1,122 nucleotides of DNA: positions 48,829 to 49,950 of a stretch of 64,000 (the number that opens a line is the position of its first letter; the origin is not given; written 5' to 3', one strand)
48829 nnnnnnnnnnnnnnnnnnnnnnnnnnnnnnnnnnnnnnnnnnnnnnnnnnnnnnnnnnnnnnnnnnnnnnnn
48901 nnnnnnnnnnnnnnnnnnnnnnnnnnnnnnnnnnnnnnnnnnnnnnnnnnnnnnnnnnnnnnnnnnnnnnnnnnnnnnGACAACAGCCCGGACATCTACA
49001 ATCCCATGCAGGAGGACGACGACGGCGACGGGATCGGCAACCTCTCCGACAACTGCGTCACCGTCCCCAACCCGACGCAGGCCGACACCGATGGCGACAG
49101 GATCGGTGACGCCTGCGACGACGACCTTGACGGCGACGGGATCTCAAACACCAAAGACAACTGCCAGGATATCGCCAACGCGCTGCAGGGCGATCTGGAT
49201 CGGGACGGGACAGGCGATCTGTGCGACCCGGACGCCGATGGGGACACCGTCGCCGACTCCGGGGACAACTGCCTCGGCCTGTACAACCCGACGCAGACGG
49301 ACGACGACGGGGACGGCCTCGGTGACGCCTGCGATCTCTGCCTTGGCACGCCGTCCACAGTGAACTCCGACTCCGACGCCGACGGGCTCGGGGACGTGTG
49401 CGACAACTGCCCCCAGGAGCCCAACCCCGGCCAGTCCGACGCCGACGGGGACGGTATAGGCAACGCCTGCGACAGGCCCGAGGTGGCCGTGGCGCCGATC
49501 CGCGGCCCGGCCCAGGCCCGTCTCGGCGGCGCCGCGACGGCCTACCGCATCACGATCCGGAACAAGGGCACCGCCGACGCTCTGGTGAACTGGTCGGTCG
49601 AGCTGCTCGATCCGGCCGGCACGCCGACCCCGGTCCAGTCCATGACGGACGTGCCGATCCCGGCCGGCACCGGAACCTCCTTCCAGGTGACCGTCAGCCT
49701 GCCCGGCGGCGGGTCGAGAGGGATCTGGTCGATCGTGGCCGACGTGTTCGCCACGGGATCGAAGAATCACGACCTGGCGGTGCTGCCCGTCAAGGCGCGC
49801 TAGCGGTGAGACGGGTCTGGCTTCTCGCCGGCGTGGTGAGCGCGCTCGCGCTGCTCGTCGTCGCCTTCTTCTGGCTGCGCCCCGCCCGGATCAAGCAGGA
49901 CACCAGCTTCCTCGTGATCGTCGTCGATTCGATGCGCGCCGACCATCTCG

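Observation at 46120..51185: Giant secreted beta-helix protein with about 17 thrombospondin type-3 Ca-binding repeats, coupled to a membrane-anchored sulfatase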

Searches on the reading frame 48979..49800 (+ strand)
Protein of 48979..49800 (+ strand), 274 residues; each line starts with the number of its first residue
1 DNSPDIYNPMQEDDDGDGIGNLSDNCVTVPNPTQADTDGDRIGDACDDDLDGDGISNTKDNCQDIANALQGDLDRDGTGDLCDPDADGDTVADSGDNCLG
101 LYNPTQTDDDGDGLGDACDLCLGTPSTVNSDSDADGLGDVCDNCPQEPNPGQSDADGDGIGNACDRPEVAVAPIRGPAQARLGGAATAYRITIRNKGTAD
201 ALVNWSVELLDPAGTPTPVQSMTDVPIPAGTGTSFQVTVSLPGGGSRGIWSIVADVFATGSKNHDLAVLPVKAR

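Call 52: predict_structure(alignment_id=A4)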
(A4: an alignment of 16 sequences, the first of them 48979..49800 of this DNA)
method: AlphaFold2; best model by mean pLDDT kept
length: 274 residues; sequences in the alignment: 16
mean_pLDDT: 93.9   pTM: 0.65
mean pLDDT of the five models: 93.9, 91.4, 88.9, 73.5, 65.0
residues with pLDDT >= 90: 244; 70-90: 30; 50-70: 0; < 50: 0
segments of 3 or more residues with pLDDT < 50: none
pLDDT, mean of each block of 10 residues (from residue 1): 79 90 92 92 94 95 94 95 95 94 94 94 91 95 95 91 93 97 96 96 98 97 97 97 94 96 94 95
secondary structure, 60 per line:
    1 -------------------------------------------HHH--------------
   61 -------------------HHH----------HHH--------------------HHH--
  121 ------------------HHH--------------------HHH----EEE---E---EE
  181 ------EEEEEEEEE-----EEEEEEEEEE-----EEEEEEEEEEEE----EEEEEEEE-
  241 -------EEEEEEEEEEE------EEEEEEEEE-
elements in order: E169-171 E187-195 E201-210 E216-227 E232-239 E248-258 E265-273

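Call 55: fold_search(model_id=the predicted structure, library=pdb)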
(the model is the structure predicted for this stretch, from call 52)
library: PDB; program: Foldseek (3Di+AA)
matches with E <= 10: 1999; with E <= 0.001: 422
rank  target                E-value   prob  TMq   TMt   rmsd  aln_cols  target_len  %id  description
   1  3fby_A                6.7e-13  1.00  0.29  0.15  30.1       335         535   26  The crystal structure of the signature domain of cartilage oligomeric matrix protein. (released 2009-06-23)
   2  1yo8_A                1.3e-12  1.00  0.29  0.13  30.5       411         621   22  Structure of the C-terminal domain of human thrombospondin-2 (released 2005-09-27)
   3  2rhp_A                1.8e-12  1.00  0.25  0.11  31.0       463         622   19  The Thrombospondin-1 Polymorphism Asn700Ser Associated with Cornoary Artery Disease Causes Local and Long-Ranging Chan (released 2008-05-27)
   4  1ux6                  1.7e-09  1.00  0.25  0.21  27.8       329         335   22  Structure of a thrombospondin C-terminal fragment reveals a novel calcium core in the type 3 repeats (released 2004-03-18)
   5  4kkq_A                5.4e-07  1.00  0.35  0.42   2.2       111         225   16  Crystal structure of Vibrio cholerae RbmA (crystal form 1) (released 2013-05-22)
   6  4kkr_A                1.1e-06  1.00  0.31  0.37   3.2       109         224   16  Crystal structure of Vibrio cholerae RbmA (crystal form 3) (released 2013-05-22)
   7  4kkq_B                1.1e-06  1.00  0.35  0.41   2.4       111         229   17  Crystal structure of Vibrio cholerae RbmA (crystal form 1) (released 2013-05-22)
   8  5g50_B                1.1e-06  1.00  0.33  0.39   2.8       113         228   16  Vibrio cholerae scaffolding protein RbmA in complex with magnesium. (released 2017-11-29)
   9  4be5_A                1.1e-06  1.00  0.32  0.39   2.9       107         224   17  V. cholera biofilm scaffolding protein RbmA (released 2013-12-18)
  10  8cs9_X                1.8e-06  1.00  0.33  0.15   3.1       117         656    9  Composite reconstruction of Class 1 of the erythrocyte ankyrin-1 complex (released 2022-07-20)
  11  4be6_A                2.2e-06  1.00  0.34  0.41   2.4       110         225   14  V. cholera biofilm scaffolding protein RbmA (released 2013-12-18)
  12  7uzs                  2.4e-06  1.00  0.33  0.15   2.9       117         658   10  Protein 4.2 (local refinement from consensus reconstruction of ankyrin complex classes) (released 2022-07-20)
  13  8csw                  3.3e-06  1.00  0.33  0.15   2.9       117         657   10  Local refinement of protein 4.2 in Class 2 of erythrocyte ankyrin-1 complex (released 2022-07-20)
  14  4kkp_B                3.5e-06  1.00  0.35  0.41   2.3       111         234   16  Crystal structure of Vibrio cholerae RbmA (crystal form 2) (released 2013-05-22)
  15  2a74_E                4.2e-06  1.00  0.32  0.46   3.5       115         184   17  Human Complement Component C3c (released 2005-09-27)
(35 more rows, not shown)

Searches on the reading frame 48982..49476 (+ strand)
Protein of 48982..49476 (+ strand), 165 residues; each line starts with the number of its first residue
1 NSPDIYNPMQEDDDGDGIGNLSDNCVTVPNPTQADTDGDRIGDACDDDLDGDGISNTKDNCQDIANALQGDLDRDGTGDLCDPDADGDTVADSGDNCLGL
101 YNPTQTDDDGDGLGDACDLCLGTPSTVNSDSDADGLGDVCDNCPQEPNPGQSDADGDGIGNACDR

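Call 15: search_protein_families(library=pfam, proteins=[window:48982-49476:+], max_evalue=10)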
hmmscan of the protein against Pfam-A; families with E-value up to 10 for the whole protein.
window:48982-49476:+ (165 aa): 2 families
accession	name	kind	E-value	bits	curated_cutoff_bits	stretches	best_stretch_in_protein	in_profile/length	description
PF02412.23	TSP_3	-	5.6e-34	116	25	5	34-69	1-36/36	Thrombospondin type 3 repeat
PF24730.1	DUF7682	-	0.22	11.5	27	0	135-146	11-22/23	Zinc-binding Domain of unknown function (DUF7682)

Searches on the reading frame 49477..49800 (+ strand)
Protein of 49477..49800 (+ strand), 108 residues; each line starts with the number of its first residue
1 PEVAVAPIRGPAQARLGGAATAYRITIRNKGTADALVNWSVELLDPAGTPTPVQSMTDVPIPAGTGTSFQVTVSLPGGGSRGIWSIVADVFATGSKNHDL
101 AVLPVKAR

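Call 15: search_protein_families(library=pfam, proteins=[window:49477-49800:+], max_evalue=10)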
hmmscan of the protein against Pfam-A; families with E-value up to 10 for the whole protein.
window:49477-49800:+ (108 aa): 5 families
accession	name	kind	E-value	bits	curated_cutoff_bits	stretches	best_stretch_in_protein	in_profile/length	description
PF11614.14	FixG_C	-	0.021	15.4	25.6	1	22-78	34-88/119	IG-like fold at C-terminal of FixG, putative oxidoreductase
PF01835.25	MG2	-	0.055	14.3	32.8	1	30-89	27-81/96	MG2 domain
PF10633.15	NPCBM_assoc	-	0.067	13.8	24.4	1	18-82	4-67/78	NPCBM-associated, NEW3 domain of alpha-galactosidase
PF20611.3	DUF6801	-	0.068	13.7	26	1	1-76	44-116/161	Family of unknown function (DUF6801)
PF16116.10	DUF4832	-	0.32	11.2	29.2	1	18-87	121-194/216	Domain of unknown function (DUF4832)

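Call 84: search_solved_structures(query=window:49477-49800:+, max_evalue=1)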
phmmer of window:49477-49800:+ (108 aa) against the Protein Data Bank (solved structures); distinct sequences matched with E-value up to 1: 2.
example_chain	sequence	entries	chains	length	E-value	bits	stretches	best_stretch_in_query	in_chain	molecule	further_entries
1wjo_A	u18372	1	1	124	0.84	13.2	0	30-66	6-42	T-plastin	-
6n4v_Af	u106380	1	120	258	0.98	13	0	6-29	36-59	Coat protein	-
